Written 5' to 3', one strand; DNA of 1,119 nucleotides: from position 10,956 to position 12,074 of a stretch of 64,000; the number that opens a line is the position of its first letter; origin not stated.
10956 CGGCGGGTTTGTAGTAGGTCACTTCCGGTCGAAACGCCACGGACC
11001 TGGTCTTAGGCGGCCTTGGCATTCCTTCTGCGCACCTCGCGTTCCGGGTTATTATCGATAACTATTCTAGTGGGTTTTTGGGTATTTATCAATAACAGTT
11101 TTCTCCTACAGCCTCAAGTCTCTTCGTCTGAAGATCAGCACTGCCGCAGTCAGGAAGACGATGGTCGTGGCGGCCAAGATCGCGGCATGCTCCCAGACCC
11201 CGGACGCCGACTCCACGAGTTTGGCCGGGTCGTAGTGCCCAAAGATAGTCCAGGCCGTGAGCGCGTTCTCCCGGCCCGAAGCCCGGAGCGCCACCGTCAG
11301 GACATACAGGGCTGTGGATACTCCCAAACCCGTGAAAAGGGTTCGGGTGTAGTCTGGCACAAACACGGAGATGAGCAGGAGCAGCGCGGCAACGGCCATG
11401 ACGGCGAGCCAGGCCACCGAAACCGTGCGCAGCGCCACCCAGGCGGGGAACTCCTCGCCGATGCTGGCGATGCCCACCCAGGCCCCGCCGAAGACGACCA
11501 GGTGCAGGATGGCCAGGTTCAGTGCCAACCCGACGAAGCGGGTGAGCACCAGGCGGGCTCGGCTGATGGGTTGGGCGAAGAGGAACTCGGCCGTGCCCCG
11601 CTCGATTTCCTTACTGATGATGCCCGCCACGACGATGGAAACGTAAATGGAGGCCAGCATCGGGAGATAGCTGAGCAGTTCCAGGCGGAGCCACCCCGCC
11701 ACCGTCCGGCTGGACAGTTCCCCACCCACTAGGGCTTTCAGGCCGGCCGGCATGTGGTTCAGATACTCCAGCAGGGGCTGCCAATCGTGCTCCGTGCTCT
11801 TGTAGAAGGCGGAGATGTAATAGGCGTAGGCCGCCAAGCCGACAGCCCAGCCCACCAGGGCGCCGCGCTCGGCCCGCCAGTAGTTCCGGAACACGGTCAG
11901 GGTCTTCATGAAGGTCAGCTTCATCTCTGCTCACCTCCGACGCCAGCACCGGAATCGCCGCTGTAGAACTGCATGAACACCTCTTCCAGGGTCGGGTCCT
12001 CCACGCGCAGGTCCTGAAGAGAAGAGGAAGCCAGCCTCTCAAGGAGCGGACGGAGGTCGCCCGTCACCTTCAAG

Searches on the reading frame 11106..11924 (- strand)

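Call 45: search_protein_families(library=pfam, proteins=[window:11106-11924:-], max_evalue=0.00001)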
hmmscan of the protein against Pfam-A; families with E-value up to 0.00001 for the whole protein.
window:11106-11924:- (272 aa): 1 family
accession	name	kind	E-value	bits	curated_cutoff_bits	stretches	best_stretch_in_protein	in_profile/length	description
PF12679.13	ABC2_membrane_2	-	5.7e-16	59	27.2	1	60-270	72-283/283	ABC-2 family transporter protein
